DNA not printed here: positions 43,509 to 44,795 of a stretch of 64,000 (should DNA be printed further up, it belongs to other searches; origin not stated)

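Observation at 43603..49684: Second, convergent FDH cluster: full-length Sec-FdhA translationally coupled (GTGA) to a ~1100-aa NuoE/Trx-[2Fe-2S]/NuoF/2x[4Fe-4S]/GltD fusion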

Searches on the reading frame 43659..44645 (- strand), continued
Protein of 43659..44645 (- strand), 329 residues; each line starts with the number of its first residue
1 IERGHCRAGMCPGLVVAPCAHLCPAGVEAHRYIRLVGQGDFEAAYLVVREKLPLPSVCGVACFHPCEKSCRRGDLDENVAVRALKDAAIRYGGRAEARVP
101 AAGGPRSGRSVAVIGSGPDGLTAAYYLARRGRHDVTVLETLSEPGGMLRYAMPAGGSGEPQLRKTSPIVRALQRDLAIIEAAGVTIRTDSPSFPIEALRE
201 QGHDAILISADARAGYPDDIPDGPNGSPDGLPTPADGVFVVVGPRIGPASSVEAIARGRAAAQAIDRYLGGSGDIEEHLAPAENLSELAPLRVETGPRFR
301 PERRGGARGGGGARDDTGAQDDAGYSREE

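Call 77: search_protein_families(library=ncbifam, max_evalue=1e-10, proteins=[P0129, P0169, P0174, P0134, P0182, P0132, P0145])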
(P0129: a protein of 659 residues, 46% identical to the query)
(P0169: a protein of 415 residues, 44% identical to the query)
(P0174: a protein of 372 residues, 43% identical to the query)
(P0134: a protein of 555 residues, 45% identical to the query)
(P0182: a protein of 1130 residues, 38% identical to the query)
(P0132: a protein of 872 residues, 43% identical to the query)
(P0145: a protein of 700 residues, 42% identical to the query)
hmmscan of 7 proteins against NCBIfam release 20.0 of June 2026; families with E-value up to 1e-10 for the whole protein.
P0129 (659 aa): 20 families
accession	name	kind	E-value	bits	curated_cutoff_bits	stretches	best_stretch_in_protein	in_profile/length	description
TIGR01959.1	nuoF_fam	equivalog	2.7e-114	381.8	558.65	1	2-322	88-409/410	NADH-quinone oxidoreductase subunit NuoF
NF008436.0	PRK11278.1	equivalog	8.4e-90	301.8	749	1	2-336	102-439/448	NADH-quinone oxidoreductase subunit NuoF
NF010120.0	PRK13596.1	equivalog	4.1e-88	295.8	389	1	2-329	94-423/433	NADH-quinone oxidoreductase subunit NuoF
NF009410.0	PRK12771.1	subfamily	3.2e-83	280.2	516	2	296-535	8-245/566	NAD(P)-binding protein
NF009454.0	PRK12814.1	equivalog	5.3e-71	239.9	916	2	335-535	98-300/657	putative NADPH-dependent glutamate synthase small subunit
TIGR01316.1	gltA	equivalog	3.3e-55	187.7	471.75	2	325-530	25-234/449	NADPH-dependent glutamate synthase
NF009414.0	PRK12778.1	equivalog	1e-53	182.7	1103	1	326-528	329-531/752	bifunctional dihydroorotate dehydrogenase B NAD binding subunit/NADPH-dependent glutamate synthase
NF045663.1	diclust_near_Sec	equivalog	6.4e-50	170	530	1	337-655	16-310/759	pyridine nucleotide-disulfide oxidoreductase/dicluster-binding protein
NF010590.0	PRK13984.1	equivalog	1.4e-49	168.8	946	1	337-525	194-386/611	putative oxidoreductase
TIGR03315.1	Se_ygfK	equivalog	1.1e-48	165.4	835.3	1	312-526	418-635/1012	putative selenate reductase subunit YgfK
NF009413.0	PRK12775.1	equivalog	9e-43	146.2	1895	1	333-532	333-536/1006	putative trifunctional 2-polyprenylphenol hydroxylase/glutamate synthase subunit beta/ferritin domain-containing protein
TIGR01317.1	GOGAT_sm_gam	subfamily_domain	7.5e-38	130.6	447.7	1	308-521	21-237/485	glutamate synthase small subunit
TIGR01318.1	gltD_gamma_fam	subfamily_domain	7.8e-38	130.2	482.95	1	327-535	36-248/467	glutamate synthase, small subunit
NF009408.0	PRK12769.1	equivalog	2.3e-35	121.8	1003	1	322-535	221-434/659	formate-dependent uric acid utilization protein AegA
NF009451.0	PRK12809.1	equivalog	3.9e-31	108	1154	1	338-535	216-417/639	formate-dependent uric acid utilization protein YgfT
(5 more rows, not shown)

P0169 (415 aa): 15 families
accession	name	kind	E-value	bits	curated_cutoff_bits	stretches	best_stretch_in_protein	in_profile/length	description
NF009410.0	PRK12771.1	subfamily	4.7e-72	243.3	516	2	12-197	45-232/566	NAD(P)-binding protein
NF009454.0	PRK12814.1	equivalog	2.4e-59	201.3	916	1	15-198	102-288/657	putative NADPH-dependent glutamate synthase small subunit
NF010590.0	PRK13984.1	equivalog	6e-46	156.8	946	1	11-197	192-382/611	putative oxidoreductase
NF045663.1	diclust_near_Sec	equivalog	2.2e-45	155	530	1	15-310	18-310/759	pyridine nucleotide-disulfide oxidoreductase/dicluster-binding protein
NF009414.0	PRK12778.1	equivalog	1.4e-43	149.3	1103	1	15-198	337-527/752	bifunctional dihydroorotate dehydrogenase B NAD binding subunit/NADPH-dependent glutamate synthase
TIGR03315.1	Se_ygfK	equivalog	3.9e-43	147.1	835.3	1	13-214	443-647/1012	putative selenate reductase subunit YgfK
TIGR01316.1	gltA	equivalog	7.3e-42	143.7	471.75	1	15-198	36-228/449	NADPH-dependent glutamate synthase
NF009413.0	PRK12775.1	equivalog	2.8e-37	128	1895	1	17-199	341-528/1006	putative trifunctional 2-polyprenylphenol hydroxylase/glutamate synthase subunit beta/ferritin domain-containing protein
TIGR01317.1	GOGAT_sm_gam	subfamily_domain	7e-32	110.9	447.7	1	18-199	55-239/485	glutamate synthase small subunit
TIGR01318.1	gltD_gamma_fam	subfamily_domain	1.2e-30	106.5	482.95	1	17-203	50-241/467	glutamate synthase, small subunit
NF009408.0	PRK12769.1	equivalog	7.6e-26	90.4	1003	1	17-198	236-422/659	formate-dependent uric acid utilization protein AegA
NF009415.0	PRK12779.1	equivalog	3.3e-23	81.6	1519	1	17-197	210-401/944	putative bifunctional glutamate synthase subunit beta/2-polyprenylphenol hydroxylase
NF009451.0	PRK12809.1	equivalog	1.2e-22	80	1154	1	15-199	217-406/639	formate-dependent uric acid utilization protein YgfT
NF009409.0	PRK12770.1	subfamily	3.1e-20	72.6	343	1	100-175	13-89/360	putative glutamate synthase subunit beta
TIGR03997.1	mycofact_OYE_2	equivalog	1.9e-11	43.1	793.15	1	97-214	372-489/645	mycofactocin system FadH/OYE family oxidoreductase 2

P0174 (372 aa): 16 families
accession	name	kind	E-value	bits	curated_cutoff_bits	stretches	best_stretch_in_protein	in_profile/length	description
NF009410.0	PRK12771.1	subfamily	5.1e-72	243.2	516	2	28-216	45-235/566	NAD(P)-binding protein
NF009454.0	PRK12814.1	equivalog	1.7e-68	231.6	916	1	30-216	101-290/657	putative NADPH-dependent glutamate synthase small subunit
TIGR03315.1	Se_ygfK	equivalog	2.4e-55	187.5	835.3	1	29-217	443-634/1012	putative selenate reductase subunit YgfK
NF045663.1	diclust_near_Sec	equivalog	6.6e-55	186.5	530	1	30-339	17-310/759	pyridine nucleotide-disulfide oxidoreductase/dicluster-binding protein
NF009414.0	PRK12778.1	equivalog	4e-51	174.2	1103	1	29-214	335-527/752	bifunctional dihydroorotate dehydrogenase B NAD binding subunit/NADPH-dependent glutamate synthase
NF010590.0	PRK13984.1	equivalog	1.2e-48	165.7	946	1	33-214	198-383/611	putative oxidoreductase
TIGR01316.1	gltA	equivalog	3.9e-48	164.4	471.75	1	26-215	31-229/449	NADPH-dependent glutamate synthase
TIGR01317.1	GOGAT_sm_gam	subfamily_domain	7.8e-41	140.4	447.7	1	11-216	41-240/485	glutamate synthase small subunit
NF009413.0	PRK12775.1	equivalog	6.1e-39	133.5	1895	1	29-215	337-530/1006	putative trifunctional 2-polyprenylphenol hydroxylase/glutamate synthase subunit beta/ferritin domain-containing protein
TIGR01318.1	gltD_gamma_fam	subfamily_domain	1.8e-35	122.4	482.95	1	29-227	46-246/467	glutamate synthase, small subunit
NF009408.0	PRK12769.1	equivalog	4.7e-30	104.3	1003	1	30-227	233-432/659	formate-dependent uric acid utilization protein AegA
NF009451.0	PRK12809.1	equivalog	1.1e-26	93.3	1154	1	26-214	212-405/639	formate-dependent uric acid utilization protein YgfT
NF009409.0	PRK12770.1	subfamily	1.4e-26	93.4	343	1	115-194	12-92/360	putative glutamate synthase subunit beta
NF009415.0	PRK12779.1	equivalog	5e-24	84.3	1519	1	33-214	210-402/944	putative bifunctional glutamate synthase subunit beta/2-polyprenylphenol hydroxylase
TIGR03997.1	mycofact_OYE_2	equivalog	1e-13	50.6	793.15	1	113-217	370-477/645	mycofactocin system FadH/OYE family oxidoreductase 2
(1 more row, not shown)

P0134 (555 aa): 22 families
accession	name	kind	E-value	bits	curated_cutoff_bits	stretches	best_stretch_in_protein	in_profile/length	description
NF009410.0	PRK12771.1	subfamily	3.6e-136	455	516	1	9-548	37-564/566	NAD(P)-binding protein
NF009454.0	PRK12814.1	equivalog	1e-115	387.6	916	1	15-537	97-626/657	putative NADPH-dependent glutamate synthase small subunit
NF010590.0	PRK13984.1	equivalog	6.5e-98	328.4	946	1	22-414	198-608/611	putative oxidoreductase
TIGR03315.1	Se_ygfK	equivalog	1.9e-89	300.4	835.3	1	18-540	443-934/1012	putative selenate reductase subunit YgfK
NF009414.0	PRK12778.1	equivalog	2.8e-88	297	1103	1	20-412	337-749/752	bifunctional dihydroorotate dehydrogenase B NAD binding subunit/NADPH-dependent glutamate synthase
TIGR01316.1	gltA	equivalog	1e-86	291.6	471.75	1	6-412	22-449/449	NADPH-dependent glutamate synthase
NF009413.0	PRK12775.1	equivalog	6.6e-71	239.4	1895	1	4-417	325-759/1006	putative trifunctional 2-polyprenylphenol hydroxylase/glutamate synthase subunit beta/ferritin domain-containing protein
TIGR01318.1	gltD_gamma_fam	subfamily_domain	8.8e-63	212.5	482.95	1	19-412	47-465/467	glutamate synthase, small subunit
NF009408.0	PRK12769.1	equivalog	7.9e-59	199.4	1003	1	20-413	234-652/659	formate-dependent uric acid utilization protein AegA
NF009409.0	PRK12770.1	subfamily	5.8e-58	196.7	343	1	105-414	13-352/360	putative glutamate synthase subunit beta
TIGR01317.1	GOGAT_sm_gam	subfamily_domain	4.9e-55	187.3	447.7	1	23-415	53-481/485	glutamate synthase small subunit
NF045663.1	diclust_near_Sec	equivalog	7.6e-52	176.4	530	1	20-260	18-253/759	pyridine nucleotide-disulfide oxidoreductase/dicluster-binding protein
NF009415.0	PRK12779.1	equivalog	5.4e-51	173.5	1519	1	13-407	203-621/944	putative bifunctional glutamate synthase subunit beta/2-polyprenylphenol hydroxylase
NF009451.0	PRK12809.1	equivalog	3.5e-45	154.4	1154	1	18-406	215-628/639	formate-dependent uric acid utilization protein YgfT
TIGR01292.1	TRX_reduct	equivalog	3e-19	68.9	343.45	1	112-412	2-300/300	thioredoxin-disulfide reductase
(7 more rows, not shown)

P0182 (1130 aa): 21 families
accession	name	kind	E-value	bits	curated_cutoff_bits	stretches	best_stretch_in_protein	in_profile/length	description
NF009410.0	PRK12771.1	subfamily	1.2e-152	509.4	516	1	480-1057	6-562/566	NAD(P)-binding protein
NF009454.0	PRK12814.1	equivalog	3e-135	452.2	916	1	524-1047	101-625/657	putative NADPH-dependent glutamate synthase small subunit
NF009414.0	PRK12778.1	equivalog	1.6e-121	407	1103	1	523-927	335-750/752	bifunctional dihydroorotate dehydrogenase B NAD binding subunit/NADPH-dependent glutamate synthase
TIGR01316.1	gltA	equivalog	4.6e-114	381.7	471.75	1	523-926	34-449/449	NADPH-dependent glutamate synthase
TIGR03315.1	Se_ygfK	equivalog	1.2e-104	350.7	835.3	1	523-1055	443-938/1012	putative selenate reductase subunit YgfK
NF010590.0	PRK13984.1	equivalog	1.2e-96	324.2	946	1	527-929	198-609/611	putative oxidoreductase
TIGR01318.1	gltD_gamma_fam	subfamily_domain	1.1e-84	284.7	482.95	1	518-926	41-465/467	glutamate synthase, small subunit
NF009408.0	PRK12769.1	equivalog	8.6e-84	281.9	1003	1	526-927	235-652/659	formate-dependent uric acid utilization protein AegA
NF009413.0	PRK12775.1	equivalog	8.8e-84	282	1895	1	518-930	332-758/1006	putative trifunctional 2-polyprenylphenol hydroxylase/glutamate synthase subunit beta/ferritin domain-containing protein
NF009415.0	PRK12779.1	equivalog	1.7e-78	264.5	1519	1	528-924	211-624/944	putative bifunctional glutamate synthase subunit beta/2-polyprenylphenol hydroxylase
NF009451.0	PRK12809.1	equivalog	4e-67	226.9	1154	1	525-925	217-633/639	formate-dependent uric acid utilization protein YgfT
NF009409.0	PRK12770.1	subfamily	7.5e-66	222.6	343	1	610-929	12-353/360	putative glutamate synthase subunit beta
TIGR01317.1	GOGAT_sm_gam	subfamily_domain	1.6e-63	215.3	447.7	1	527-930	52-482/485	glutamate synthase small subunit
NF045663.1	diclust_near_Sec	equivalog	2.5e-49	168.1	530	1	519-713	12-200/759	pyridine nucleotide-disulfide oxidoreductase/dicluster-binding protein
TIGR01959.1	nuoF_fam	equivalog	2.6e-40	138.1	558.65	1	123-508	10-409/410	NADH-quinone oxidoreductase subunit NuoF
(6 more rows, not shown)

P0132 (872 aa): 27 families (the best 25 are shown)
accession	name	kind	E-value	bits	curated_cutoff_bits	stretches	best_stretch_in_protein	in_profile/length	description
NF009410.0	PRK12771.1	subfamily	4.8e-146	487.6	516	1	373-870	45-534/566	NAD(P)-binding protein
NF009454.0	PRK12814.1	equivalog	1.7e-139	466.1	916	1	375-841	101-576/657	putative NADPH-dependent glutamate synthase small subunit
NF009414.0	PRK12778.1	equivalog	3.7e-112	376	1103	1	375-769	336-749/752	bifunctional dihydroorotate dehydrogenase B NAD binding subunit/NADPH-dependent glutamate synthase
TIGR03315.1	Se_ygfK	equivalog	3.7e-99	332.5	835.3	1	373-839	442-888/1012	putative selenate reductase subunit YgfK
TIGR01316.1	gltA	equivalog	7.7e-98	328.2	471.75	1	375-769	35-449/449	NADPH-dependent glutamate synthase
NF010590.0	PRK13984.1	equivalog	3.3e-85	286.5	946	1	378-770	198-607/611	putative oxidoreductase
NF009413.0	PRK12775.1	equivalog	1.9e-82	277.6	1895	1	368-771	331-756/1006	putative trifunctional 2-polyprenylphenol hydroxylase/glutamate synthase subunit beta/ferritin domain-containing protein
TIGR01318.1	gltD_gamma_fam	subfamily_domain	1.5e-78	264.4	482.95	1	376-770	48-466/467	glutamate synthase, small subunit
NF009408.0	PRK12769.1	equivalog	1e-74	251.9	1003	1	378-771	236-653/659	formate-dependent uric acid utilization protein AegA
NF009409.0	PRK12770.1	subfamily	5.1e-70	236.3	343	1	460-771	12-352/360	putative glutamate synthase subunit beta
NF009415.0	PRK12779.1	equivalog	3.6e-66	223.7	1519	1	378-766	210-623/944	putative bifunctional glutamate synthase subunit beta/2-polyprenylphenol hydroxylase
NF009451.0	PRK12809.1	equivalog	4e-62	210.4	1154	1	376-764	217-629/639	formate-dependent uric acid utilization protein YgfT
TIGR01317.1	GOGAT_sm_gam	subfamily_domain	4e-60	204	447.7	1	332-774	25-483/485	glutamate synthase small subunit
NF006183.0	PRK08318.1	equivalog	2e-59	201.5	335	1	1-365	1-357/422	NAD-dependent dihydropyrimidine dehydrogenase subunit PreA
TIGR01037.2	pyrD_sub1_fam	subfamily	1.8e-49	168.4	270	1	4-325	1-299/300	dihydroorotate dehydrogenase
NF045663.1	diclust_near_Sec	equivalog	1.1e-48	165.9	530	2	376-561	18-201/759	pyridine nucleotide-disulfide oxidoreductase/dicluster-binding protein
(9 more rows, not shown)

P0145 (700 aa): 25 families
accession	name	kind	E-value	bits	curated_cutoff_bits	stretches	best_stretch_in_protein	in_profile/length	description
NF009454.0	PRK12814.1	equivalog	3.7e-157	524.5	916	2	215-682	99-573/657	putative NADPH-dependent glutamate synthase small subunit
NF009410.0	PRK12771.1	subfamily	1.6e-139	466.1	516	1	215-681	45-511/566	NAD(P)-binding protein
NF009414.0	PRK12778.1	equivalog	4.1e-102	342.7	1103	1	185-612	308-749/752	bifunctional dihydroorotate dehydrogenase B NAD binding subunit/NADPH-dependent glutamate synthase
TIGR03315.1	Se_ygfK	equivalog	5.5e-92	308.8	835.3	1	217-608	444-835/1012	putative selenate reductase subunit YgfK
TIGR01316.1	gltA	equivalog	3.3e-85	286.6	471.75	1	218-612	36-449/449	NADPH-dependent glutamate synthase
NF010590.0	PRK13984.1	equivalog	2.8e-84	283.4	946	1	220-614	198-608/611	putative oxidoreductase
TIGR01318.1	gltD_gamma_fam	subfamily_domain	8.8e-77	258.6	482.95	1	220-613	50-466/467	glutamate synthase, small subunit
NF009408.0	PRK12769.1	equivalog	1.5e-75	254.6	1003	1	220-614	236-653/659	formate-dependent uric acid utilization protein AegA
NF009413.0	PRK12775.1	equivalog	2.3e-74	250.8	1895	1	218-613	339-755/1006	putative trifunctional 2-polyprenylphenol hydroxylase/glutamate synthase subunit beta/ferritin domain-containing protein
NF009409.0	PRK12770.1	subfamily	2.7e-68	230.7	343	1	302-617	12-355/360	putative glutamate synthase subunit beta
NF009451.0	PRK12809.1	equivalog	2.7e-57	194.4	1154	1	220-608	219-630/639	formate-dependent uric acid utilization protein YgfT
NF009415.0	PRK12779.1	equivalog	3.8e-57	193.9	1519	1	222-609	212-623/944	putative bifunctional glutamate synthase subunit beta/2-polyprenylphenol hydroxylase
NF045663.1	diclust_near_Sec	equivalog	1.1e-50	172.6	530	1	219-402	19-200/759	pyridine nucleotide-disulfide oxidoreductase/dicluster-binding protein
NF040763.1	FeFe_hydrog_A6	exception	1.8e-50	171.9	765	1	4-210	2-213/571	NADH-dependent [FeFe] hydrogenase, group A6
TIGR01317.1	GOGAT_sm_gam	subfamily_domain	1.1e-49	169.7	447.7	1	223-615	57-481/485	glutamate synthase small subunit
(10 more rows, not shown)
